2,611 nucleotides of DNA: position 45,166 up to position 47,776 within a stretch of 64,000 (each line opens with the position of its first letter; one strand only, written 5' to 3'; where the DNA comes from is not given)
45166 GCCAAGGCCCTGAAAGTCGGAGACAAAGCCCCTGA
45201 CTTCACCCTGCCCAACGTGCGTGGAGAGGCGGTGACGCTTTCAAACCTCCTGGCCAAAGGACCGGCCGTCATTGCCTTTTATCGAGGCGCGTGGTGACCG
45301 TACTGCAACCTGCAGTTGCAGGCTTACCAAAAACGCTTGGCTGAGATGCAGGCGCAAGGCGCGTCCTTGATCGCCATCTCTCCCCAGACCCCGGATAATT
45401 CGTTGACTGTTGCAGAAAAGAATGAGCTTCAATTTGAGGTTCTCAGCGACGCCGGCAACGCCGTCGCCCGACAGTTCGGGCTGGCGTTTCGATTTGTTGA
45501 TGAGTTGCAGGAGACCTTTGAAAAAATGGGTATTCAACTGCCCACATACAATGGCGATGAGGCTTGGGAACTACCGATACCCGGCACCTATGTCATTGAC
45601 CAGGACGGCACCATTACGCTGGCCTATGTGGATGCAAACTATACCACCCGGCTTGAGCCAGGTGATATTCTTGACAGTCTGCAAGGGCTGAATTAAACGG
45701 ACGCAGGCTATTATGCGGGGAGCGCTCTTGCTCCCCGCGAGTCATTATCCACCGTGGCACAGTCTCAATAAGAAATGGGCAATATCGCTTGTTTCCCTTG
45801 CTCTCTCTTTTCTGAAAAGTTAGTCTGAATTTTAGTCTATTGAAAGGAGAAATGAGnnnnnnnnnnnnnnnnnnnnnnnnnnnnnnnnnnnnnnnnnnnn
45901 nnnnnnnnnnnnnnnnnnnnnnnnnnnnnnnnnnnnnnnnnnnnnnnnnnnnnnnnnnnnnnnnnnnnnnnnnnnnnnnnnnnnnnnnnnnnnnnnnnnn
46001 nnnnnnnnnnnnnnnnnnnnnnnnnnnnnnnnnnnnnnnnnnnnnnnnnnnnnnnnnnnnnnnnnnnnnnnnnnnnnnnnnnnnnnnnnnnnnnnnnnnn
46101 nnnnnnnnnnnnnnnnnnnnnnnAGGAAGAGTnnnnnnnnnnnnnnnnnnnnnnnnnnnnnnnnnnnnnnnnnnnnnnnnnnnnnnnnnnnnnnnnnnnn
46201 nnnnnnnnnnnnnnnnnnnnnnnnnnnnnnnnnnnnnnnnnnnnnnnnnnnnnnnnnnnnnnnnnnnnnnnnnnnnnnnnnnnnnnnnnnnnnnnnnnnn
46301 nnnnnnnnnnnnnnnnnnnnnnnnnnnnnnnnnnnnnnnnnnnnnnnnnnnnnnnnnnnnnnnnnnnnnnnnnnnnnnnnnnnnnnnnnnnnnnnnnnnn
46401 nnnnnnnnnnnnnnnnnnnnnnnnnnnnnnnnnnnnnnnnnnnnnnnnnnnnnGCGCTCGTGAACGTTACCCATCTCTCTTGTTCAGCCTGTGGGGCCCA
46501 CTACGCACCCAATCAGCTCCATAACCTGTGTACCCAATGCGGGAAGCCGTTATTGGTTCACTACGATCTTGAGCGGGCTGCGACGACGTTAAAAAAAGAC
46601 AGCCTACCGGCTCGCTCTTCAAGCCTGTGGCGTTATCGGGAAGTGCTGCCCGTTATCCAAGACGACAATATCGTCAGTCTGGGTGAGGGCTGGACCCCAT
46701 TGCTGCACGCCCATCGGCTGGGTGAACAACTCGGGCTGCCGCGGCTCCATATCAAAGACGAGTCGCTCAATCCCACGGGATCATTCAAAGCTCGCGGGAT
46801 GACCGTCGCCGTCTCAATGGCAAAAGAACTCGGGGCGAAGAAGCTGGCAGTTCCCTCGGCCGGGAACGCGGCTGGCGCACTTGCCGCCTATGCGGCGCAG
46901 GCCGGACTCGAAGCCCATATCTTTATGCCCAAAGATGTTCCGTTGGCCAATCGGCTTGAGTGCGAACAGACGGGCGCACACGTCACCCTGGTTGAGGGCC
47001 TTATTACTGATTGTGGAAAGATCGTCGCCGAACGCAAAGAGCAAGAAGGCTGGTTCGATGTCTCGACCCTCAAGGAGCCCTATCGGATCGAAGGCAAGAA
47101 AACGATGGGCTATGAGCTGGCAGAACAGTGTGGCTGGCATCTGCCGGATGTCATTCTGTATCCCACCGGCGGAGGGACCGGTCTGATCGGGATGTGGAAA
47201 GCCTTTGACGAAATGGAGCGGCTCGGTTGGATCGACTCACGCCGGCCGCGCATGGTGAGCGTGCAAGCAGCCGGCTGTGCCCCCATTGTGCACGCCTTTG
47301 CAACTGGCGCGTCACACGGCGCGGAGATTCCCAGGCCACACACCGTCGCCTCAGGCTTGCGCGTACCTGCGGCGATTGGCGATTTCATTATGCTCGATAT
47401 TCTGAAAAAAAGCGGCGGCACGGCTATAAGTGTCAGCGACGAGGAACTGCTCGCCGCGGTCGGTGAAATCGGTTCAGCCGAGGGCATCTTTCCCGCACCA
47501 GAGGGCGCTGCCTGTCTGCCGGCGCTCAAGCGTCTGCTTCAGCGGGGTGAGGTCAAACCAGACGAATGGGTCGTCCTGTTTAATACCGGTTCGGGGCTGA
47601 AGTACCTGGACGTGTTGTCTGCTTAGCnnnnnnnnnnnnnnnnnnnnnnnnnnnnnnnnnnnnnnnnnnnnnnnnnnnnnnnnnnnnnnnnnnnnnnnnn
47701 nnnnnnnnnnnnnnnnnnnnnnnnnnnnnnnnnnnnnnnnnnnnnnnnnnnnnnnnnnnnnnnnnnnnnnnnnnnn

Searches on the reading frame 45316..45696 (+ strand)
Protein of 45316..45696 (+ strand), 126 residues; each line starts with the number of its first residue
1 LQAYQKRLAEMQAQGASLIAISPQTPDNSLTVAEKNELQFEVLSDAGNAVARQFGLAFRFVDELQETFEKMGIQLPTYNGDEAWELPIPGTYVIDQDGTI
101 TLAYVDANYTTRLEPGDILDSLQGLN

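Call 61: search_protein_families(library=pfam, proteins=[window:45316-45696:+], max_evalue=0.0001)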
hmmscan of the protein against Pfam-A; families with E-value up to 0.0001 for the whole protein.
window:45316-45696:+ (126 aa): 3 families
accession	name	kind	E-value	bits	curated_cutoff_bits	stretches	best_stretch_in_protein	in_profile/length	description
PF00578.27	AhpC-TSA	-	2.2e-15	57.1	26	1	1-101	45-122/124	AhpC/TSA family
PF08534.16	Redoxin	-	2.1e-06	28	26.6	0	6-111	52-139/148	Redoxin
PF13911.12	AhpC-TSA_2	-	3.9e-05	24.4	27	0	6-106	4-112/114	AhpC/TSA antioxidant enzyme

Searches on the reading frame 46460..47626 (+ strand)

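Call 55: search_protein_families(library=pfam, proteins=[window:46460-47626:+], max_evalue=0.0001)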
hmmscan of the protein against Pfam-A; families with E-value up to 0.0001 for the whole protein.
window:46460-47626:+ (388 aa): 1 family
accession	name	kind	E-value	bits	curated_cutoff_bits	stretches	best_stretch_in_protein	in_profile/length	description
PF00291.31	PALP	-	4.7e-77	259.7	35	1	72-377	1-295/295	Pyridoxal-phosphate dependent enzyme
